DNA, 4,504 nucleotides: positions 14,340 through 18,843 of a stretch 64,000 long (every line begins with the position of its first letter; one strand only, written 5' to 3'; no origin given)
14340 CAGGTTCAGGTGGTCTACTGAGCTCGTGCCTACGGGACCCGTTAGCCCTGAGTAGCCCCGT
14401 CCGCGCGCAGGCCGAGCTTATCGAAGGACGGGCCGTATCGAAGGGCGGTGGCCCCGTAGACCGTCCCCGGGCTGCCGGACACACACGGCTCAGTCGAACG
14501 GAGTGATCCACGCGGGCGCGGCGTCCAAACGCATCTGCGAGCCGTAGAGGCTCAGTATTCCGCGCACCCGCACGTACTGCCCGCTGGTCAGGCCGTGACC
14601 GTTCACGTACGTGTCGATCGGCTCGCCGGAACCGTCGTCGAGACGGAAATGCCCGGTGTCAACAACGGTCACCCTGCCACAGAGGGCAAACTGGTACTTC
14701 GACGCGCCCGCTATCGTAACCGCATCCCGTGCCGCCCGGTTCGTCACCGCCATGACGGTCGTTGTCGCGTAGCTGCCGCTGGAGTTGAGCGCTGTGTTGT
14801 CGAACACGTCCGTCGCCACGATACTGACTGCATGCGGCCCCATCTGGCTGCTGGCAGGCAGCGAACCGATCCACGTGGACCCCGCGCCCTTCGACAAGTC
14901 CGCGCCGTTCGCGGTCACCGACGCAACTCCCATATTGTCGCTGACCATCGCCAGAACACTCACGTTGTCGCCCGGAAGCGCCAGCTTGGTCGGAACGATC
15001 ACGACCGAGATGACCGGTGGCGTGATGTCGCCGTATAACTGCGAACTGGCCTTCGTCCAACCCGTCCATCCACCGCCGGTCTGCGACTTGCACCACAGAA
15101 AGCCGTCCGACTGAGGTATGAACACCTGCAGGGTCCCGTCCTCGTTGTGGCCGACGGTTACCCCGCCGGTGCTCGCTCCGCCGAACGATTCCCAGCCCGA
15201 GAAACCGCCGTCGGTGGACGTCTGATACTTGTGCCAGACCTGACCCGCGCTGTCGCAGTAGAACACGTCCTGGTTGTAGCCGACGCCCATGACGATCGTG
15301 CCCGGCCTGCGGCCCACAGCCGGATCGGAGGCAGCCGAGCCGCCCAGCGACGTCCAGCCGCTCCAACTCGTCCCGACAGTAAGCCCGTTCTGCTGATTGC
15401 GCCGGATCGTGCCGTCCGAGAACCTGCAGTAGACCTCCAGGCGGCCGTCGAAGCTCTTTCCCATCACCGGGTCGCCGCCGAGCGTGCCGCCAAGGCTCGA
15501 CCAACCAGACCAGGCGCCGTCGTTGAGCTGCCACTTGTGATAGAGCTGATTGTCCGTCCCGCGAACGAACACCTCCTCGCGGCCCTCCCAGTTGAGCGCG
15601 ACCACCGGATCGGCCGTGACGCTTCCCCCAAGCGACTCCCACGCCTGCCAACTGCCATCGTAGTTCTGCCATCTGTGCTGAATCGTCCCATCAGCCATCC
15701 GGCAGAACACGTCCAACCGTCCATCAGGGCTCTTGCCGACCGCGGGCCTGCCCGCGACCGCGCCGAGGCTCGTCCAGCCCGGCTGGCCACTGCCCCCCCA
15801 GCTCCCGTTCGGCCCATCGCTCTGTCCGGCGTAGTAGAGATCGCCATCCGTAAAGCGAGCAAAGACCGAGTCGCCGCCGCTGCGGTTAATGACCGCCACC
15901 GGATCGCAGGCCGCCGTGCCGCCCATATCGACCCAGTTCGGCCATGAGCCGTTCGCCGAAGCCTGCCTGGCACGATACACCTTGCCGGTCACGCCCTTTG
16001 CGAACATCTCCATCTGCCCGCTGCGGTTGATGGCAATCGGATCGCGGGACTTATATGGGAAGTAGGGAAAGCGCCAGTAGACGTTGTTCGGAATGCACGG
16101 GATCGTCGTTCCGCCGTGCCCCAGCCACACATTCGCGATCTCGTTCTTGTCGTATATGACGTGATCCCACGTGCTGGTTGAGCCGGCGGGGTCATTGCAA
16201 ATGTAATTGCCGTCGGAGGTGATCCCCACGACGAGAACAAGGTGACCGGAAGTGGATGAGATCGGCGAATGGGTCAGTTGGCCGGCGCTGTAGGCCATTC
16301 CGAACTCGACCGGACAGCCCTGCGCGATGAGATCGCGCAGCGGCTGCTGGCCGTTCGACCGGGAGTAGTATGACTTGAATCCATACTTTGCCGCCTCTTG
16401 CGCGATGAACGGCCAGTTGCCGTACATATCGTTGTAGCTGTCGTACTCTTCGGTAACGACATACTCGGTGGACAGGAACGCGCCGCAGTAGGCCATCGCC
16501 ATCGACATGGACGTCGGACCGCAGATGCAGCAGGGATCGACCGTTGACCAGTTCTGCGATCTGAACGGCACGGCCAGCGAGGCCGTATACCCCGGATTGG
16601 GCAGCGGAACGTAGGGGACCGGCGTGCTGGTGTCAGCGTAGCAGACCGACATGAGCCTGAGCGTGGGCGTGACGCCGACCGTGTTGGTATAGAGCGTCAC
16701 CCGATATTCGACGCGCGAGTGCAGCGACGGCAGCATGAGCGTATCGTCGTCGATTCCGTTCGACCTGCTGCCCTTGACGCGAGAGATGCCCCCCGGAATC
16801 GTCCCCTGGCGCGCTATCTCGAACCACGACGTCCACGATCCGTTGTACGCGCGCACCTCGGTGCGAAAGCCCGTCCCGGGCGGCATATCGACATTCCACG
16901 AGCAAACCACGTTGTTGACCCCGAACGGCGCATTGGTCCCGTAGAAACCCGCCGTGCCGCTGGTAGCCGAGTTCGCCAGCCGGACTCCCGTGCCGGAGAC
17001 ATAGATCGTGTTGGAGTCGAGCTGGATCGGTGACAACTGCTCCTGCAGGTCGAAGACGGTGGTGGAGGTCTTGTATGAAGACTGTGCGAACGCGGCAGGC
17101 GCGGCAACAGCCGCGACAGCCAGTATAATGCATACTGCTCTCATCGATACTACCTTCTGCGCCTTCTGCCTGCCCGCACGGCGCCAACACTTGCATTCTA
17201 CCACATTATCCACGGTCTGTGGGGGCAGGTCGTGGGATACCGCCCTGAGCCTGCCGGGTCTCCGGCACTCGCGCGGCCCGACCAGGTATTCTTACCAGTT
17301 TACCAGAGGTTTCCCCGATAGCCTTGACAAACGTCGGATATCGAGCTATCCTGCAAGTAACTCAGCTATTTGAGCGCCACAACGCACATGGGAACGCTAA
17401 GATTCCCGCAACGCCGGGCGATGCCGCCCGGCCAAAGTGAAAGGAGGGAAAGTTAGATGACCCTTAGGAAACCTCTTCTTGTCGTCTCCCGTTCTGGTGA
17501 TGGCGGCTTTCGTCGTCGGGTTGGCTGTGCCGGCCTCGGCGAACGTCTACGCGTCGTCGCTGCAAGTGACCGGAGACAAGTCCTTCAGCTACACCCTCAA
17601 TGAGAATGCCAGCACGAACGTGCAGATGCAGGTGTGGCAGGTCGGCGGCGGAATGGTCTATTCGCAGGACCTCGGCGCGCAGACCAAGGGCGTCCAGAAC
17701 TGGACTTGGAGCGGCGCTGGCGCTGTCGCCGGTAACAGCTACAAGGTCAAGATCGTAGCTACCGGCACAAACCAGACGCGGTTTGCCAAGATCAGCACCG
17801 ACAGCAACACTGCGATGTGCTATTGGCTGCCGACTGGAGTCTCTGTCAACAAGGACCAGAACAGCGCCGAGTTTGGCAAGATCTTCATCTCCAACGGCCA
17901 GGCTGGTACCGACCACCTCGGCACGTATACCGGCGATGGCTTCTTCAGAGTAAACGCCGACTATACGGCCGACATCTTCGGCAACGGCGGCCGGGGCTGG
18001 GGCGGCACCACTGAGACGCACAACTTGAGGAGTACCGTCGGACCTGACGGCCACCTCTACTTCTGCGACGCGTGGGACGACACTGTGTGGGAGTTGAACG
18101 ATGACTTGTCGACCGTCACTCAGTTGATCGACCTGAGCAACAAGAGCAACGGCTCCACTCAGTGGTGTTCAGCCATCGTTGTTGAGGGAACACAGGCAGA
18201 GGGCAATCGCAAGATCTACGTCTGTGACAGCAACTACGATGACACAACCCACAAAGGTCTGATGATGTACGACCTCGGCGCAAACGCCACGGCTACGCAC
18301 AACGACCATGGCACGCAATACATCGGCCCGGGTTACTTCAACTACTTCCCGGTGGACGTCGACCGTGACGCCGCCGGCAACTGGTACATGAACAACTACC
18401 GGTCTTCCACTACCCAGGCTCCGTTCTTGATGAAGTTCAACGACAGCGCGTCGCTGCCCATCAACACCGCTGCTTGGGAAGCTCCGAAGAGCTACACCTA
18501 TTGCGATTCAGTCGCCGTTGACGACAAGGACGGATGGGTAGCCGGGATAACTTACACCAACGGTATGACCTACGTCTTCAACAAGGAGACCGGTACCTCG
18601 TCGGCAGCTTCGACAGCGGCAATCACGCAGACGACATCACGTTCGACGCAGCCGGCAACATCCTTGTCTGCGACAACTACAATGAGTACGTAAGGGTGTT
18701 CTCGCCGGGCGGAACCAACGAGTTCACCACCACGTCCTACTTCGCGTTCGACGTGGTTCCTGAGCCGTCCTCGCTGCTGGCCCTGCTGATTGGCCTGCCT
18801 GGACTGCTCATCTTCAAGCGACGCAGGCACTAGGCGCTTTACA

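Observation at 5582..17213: Tandem arsenal of three GerMN/Amidase_3/NBR1/FN3/golvesin-like/Ig/OB-like secreted proteins plus a C39-like peptidase-lectin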

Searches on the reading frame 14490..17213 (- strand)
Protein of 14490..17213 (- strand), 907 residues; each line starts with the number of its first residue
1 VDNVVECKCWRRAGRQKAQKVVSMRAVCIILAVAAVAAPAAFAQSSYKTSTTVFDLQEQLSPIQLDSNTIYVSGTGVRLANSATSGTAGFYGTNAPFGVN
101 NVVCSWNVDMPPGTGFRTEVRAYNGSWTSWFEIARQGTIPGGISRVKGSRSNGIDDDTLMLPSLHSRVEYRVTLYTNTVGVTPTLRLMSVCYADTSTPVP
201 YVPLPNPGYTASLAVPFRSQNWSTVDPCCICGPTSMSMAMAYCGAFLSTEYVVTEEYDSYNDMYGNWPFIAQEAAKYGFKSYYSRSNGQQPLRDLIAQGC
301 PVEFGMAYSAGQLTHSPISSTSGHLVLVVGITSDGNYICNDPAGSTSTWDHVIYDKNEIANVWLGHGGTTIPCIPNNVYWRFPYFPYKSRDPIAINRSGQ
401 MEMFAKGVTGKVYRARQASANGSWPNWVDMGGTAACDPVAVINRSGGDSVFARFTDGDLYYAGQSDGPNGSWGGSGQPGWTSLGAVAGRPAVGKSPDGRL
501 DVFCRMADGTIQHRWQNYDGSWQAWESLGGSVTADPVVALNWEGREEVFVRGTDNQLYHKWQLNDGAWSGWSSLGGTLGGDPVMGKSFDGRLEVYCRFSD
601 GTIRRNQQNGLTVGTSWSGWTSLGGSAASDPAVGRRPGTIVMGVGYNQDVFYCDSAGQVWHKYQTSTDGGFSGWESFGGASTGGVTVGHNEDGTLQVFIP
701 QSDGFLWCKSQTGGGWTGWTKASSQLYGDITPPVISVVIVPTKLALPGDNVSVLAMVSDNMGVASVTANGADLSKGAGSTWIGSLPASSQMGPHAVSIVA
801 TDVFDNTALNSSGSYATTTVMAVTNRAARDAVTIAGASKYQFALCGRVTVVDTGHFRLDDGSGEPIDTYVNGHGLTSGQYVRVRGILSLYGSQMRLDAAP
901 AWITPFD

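Call 4: search_protein_families(library=pfam, proteins=[window:14490-17213:-], max_evalue=0.1)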
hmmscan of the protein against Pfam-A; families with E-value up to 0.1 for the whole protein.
window:14490-17213:- (907 aa): 3 families
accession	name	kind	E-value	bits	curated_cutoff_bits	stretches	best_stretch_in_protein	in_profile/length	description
PF13529.12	Peptidase_C39_2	-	5.3e-15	56.7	24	1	214-343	2-143/143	Peptidase_C39 like family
PF03984.19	DUF346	-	5.3e-09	36.1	22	2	548-583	4-38/39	Repeat of unknown function (DUF346)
PF13517.12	FG-GAP_3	-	0.0031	18.5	26.9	1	497-533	5-40/61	FG-GAP-like repeat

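Call 9: search_protein_families(library=ncbifam, proteins=[window:14490-17213:-], max_evalue=0.01)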
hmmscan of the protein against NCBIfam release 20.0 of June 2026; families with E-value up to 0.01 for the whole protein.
window:14490-17213:- (907 aa): 3 families
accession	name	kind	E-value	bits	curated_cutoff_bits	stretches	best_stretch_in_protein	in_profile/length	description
NF052348.1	beta_propeller_lectin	domain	1.8e-12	47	200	2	459-719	14-287/337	beta propeller lectin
NF052349.1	BP39L_fam_lectin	equivalog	9.3e-09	34.7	400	2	494-578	199-289/335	BP39L family lectin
NF007814.1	PRK10523.1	equivalog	0.0019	17.6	243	1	219-322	41-145/233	envelope stress response activation lipoprotein NlpE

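Call 23: find_related_loci(query=A1, collection=genome_contigs, flank=10000)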
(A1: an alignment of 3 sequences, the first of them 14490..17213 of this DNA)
Query A1 (907 aa) in genome_contigs; peptide patterns used: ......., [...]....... (x = any residue, [..] = any of these).
67 stretches matched a pattern, but none encodes a relative of the query by tblastn (E <= 1e-3).

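Call 56: search_solved_structures(query=window:14490-17213:-, max_evalue=0.01, show_alignments=2)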
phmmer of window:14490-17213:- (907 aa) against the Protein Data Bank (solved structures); distinct sequences matched with E-value up to 0.01: 8.
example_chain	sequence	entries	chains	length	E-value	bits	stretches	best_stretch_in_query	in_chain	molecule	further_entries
5mxe_A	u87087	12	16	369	1.6e-81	277.8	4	484-601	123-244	Photorhabdus asymbiotica lectin PHL | lectin PHL | Photorhabdus asymbitoca lectin PHL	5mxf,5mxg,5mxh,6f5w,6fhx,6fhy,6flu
6t96_A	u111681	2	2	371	5.9e-76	259.4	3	422-629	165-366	Lectin PLL3 | Photorhabdus luminescens subsp. laumondii TTO1 complete genome segment 3/17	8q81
6rfz_A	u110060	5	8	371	3.8e-73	250.2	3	488-600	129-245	lectin PLL2 from Photorhabdus laumondii | Photorhabdus luminescens subsp. laumondii TTO1 complete genome segment 3/17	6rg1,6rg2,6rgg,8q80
8q83_A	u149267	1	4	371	2e-72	247.7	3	484-633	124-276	Photorhabdus luminescens subsp. laumondii TTO1 complete genome segment 3/17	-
8q82_A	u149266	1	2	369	3.5e-72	247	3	490-629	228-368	Photorhabdus luminescens subsp. laumondii TTO1 complete genome segment 3/17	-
5c9l_A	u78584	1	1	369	1.2e-68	235.3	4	490-633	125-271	PLL lectin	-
5c9o_A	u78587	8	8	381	2.4e-68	234.3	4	489-633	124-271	PLL lectin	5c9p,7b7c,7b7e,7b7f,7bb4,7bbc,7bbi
8q7u_A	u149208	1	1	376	1.3e-67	231.8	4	490-633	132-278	Photorhabdus luminescens subsp. laumondii TTO1 complete genome segment 3/17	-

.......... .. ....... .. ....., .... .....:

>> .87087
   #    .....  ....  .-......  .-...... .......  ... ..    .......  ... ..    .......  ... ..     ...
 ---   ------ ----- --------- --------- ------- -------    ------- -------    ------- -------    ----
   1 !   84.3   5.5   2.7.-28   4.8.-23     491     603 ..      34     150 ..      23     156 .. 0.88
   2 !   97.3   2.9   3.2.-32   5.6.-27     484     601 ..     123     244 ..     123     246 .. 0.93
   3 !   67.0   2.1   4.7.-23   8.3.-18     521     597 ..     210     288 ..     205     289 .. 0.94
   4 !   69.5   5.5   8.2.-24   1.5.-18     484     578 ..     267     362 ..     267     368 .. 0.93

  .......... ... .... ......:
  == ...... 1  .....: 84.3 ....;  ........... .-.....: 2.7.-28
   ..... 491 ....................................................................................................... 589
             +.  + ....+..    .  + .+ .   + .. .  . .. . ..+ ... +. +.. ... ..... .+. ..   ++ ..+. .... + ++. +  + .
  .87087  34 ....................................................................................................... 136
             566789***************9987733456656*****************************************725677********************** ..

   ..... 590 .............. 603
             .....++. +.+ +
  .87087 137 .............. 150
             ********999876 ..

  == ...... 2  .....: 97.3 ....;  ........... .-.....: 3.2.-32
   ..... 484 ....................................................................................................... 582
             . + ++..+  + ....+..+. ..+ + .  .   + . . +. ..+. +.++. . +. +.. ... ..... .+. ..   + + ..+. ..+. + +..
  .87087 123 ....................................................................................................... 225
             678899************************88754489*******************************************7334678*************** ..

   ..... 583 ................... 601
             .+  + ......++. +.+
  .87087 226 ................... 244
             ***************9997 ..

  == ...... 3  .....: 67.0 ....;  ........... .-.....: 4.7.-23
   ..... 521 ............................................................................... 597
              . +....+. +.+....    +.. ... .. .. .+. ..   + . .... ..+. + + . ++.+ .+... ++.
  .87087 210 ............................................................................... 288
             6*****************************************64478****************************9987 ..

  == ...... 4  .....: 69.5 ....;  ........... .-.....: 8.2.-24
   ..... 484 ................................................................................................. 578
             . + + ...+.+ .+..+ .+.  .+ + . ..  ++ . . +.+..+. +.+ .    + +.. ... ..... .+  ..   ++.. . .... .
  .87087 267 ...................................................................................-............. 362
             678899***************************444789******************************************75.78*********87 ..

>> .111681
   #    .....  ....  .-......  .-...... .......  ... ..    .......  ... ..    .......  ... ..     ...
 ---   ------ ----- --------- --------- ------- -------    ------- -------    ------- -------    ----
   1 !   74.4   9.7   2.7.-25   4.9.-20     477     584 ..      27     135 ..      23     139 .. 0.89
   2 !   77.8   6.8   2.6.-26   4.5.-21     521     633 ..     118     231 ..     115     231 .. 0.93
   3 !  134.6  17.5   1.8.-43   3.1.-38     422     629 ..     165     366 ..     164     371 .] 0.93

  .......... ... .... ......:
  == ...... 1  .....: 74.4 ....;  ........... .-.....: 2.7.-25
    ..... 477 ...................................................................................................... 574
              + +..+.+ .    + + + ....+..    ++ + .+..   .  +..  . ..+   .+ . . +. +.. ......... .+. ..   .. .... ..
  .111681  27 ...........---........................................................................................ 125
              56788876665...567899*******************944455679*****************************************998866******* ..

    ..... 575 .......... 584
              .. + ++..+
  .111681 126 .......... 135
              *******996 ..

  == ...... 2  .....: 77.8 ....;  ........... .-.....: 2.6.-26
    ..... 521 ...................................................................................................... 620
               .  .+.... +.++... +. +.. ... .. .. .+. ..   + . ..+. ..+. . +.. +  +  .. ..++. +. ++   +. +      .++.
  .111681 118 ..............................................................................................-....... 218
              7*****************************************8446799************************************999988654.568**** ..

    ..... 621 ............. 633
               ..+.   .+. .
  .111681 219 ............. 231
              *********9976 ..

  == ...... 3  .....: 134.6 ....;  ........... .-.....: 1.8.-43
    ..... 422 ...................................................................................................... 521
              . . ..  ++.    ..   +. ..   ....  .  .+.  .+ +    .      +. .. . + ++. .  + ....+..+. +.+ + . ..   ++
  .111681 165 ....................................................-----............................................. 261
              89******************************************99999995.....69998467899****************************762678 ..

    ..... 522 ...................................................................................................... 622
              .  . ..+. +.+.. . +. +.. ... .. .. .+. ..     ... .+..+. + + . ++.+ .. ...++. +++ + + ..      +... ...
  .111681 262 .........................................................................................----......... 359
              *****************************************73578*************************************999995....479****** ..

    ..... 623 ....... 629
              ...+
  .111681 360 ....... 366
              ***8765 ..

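Call 83: find_related_loci(query=A1, collection=metagenome_contigs, flank=10000)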
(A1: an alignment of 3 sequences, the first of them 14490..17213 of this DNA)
Query A1 (907 aa) in metagenome_contigs; peptide patterns used: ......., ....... (x = any residue, [..] = any of these).
477 stretches matched a pattern; 2 encode a relative of the query (tblastn E <= 1e-3); 2 distinct loci.
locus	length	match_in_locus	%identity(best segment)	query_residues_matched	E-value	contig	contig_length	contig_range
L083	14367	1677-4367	82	2-903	0e+0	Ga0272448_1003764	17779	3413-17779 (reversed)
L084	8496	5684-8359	72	13-907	0e+0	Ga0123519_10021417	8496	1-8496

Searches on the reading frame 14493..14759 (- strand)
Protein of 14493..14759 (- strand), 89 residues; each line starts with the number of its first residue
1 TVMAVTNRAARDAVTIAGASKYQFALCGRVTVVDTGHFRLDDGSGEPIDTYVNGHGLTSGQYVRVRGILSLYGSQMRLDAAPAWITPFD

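Call 28: search_protein_families(library=pfam, proteins=[window:14493-14759:-], max_evalue=10)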
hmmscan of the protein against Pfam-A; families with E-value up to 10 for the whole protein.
seq(89 aa): 4 families
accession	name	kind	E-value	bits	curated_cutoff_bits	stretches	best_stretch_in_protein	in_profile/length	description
PF01052.25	FliMN_C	-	0.027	14.8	23.8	1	39-67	34-62/73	Type III flagellar switch regulator (C-ring) FliN C-term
PF19135.5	DUF5818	-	0.087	12.8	27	1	59-74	33-45/57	Protein of unknown function (DUF5818)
PF16100.11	RMI2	-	0.11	12.7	29.4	1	34-72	52-97/132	RecQ-mediated genome instability protein 2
PF01336.31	tRNA_anti-codon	-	0.19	12.1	27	1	26-75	3-63/75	OB-fold nucleic acid binding domain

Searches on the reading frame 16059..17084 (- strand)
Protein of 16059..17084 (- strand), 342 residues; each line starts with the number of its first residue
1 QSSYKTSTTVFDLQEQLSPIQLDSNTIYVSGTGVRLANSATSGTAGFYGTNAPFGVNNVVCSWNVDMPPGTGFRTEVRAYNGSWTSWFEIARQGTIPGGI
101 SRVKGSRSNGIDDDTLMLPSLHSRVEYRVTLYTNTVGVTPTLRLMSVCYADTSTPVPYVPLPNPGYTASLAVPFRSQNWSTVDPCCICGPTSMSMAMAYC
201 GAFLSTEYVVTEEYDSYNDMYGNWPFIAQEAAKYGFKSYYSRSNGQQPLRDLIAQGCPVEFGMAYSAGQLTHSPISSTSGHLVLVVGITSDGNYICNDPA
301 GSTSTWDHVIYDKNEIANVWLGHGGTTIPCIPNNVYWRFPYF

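Call 57: find_homologous_proteins(query=window:16059-17084:-, max_evalue=0.001)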
Query seq(342 aa) (342 aa): 19 proteins with E <= 0.001 among 1968 candidates.
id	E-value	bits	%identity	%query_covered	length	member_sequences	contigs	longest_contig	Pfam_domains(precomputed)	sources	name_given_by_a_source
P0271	3.4e-119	416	60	94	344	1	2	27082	PF13529.14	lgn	-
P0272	4.3e-109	383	56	94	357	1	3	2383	PF13529.14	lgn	-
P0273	6.3e-109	382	56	94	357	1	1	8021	PF13529.14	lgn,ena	-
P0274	3.1e-103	364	55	94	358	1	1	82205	PF13529.14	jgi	jgi:hypothetical protein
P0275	7.1e-103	362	55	96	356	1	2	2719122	PF13529.14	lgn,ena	-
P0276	2.5e-101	357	53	97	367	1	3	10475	PF13529.14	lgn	-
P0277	1.7e-100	355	63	80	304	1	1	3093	PF13529.14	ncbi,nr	ncbi:MAG TPA: C39 family peptidase, partial [Armatimonadota bacterium]|nr:C39 family peptidase [Arma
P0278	2.0e-99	351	54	93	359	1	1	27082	PF13529.14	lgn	-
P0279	6.6e-82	293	45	91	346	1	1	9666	PF13529.14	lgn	-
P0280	4.6e-79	284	43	96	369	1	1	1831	PF13529.14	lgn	-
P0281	3.5e-69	252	61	59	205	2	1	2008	PF13529.14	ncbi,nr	ncbi:MAG: C39 family peptidase, partial [Armatimonadetes bacterium]|nr:C39 family peptidase [Armatim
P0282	2.1e-65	239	53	66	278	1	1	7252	-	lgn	-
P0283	2.2e-45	173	34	93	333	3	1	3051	PF13529.14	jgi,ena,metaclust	metaclust:\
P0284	1.3e-42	164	36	82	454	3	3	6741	PF12385.15,PF13529.14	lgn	-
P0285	4.8e-42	162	34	79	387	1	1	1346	PF13529.14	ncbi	-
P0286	2.4e-33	134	34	79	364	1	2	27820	PF13529.14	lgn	-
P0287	1.2e-31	128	34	78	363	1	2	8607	PF13529.14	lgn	-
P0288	2.9e-30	124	33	82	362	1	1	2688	PF13529.14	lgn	-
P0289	3.0e-9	54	28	42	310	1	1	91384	PF13529.14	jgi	-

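Call 72: predict_structure(alignment_id=A6)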
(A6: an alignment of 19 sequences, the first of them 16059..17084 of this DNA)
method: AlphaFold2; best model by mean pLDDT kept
length: 342 residues; sequences in the alignment: 19
mean_pLDDT: 90.5   pTM: 0.88
mean pLDDT of the five models: 90.5, 90.1, 90.0, 89.9, 88.5
residues with pLDDT >= 90: 259; 70-90: 66; 50-70: 10; < 50: 7
segments of 3 or more residues with pLDDT < 50: 336-342
pLDDT, mean of each block of 10 residues (from residue 1): 88 93 97 94 91 94 94 94 92 81 67 90 96 94 96 91 95 95 88 96 93 82 88 92 92 95 94 92 97 97 94 94 92 58 33
secondary structure, 60 per line:
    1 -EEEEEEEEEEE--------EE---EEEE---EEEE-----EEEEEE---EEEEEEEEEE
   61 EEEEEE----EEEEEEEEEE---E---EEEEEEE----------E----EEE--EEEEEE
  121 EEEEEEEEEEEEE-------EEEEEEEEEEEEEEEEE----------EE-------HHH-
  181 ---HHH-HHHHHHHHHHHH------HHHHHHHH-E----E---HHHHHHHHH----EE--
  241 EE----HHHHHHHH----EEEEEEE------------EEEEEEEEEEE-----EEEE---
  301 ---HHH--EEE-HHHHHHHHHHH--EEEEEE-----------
elements in order: E2-12 E26-29 E33-36 E42-47 E51-66 E71-80 E88-94 E110-112 E115-133 E141-157 H188-199 H206-213 H224-232 H247-254 E259-265 E278-288 E294-297 E309-311 H313-323 E326-331

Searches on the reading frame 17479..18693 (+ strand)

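Call 16: search_protein_families(library=pfam, proteins=[window:17479-18693:+], max_evalue=0.001)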
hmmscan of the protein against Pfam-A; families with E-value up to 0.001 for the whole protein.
window:17479-18693:+ (404 aa): 1 family
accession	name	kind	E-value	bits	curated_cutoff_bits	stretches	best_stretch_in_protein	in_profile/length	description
PF13860.13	FlgD_ig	-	8.2e-06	26.1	27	1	31-96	7-77/79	FlgD Ig-like domain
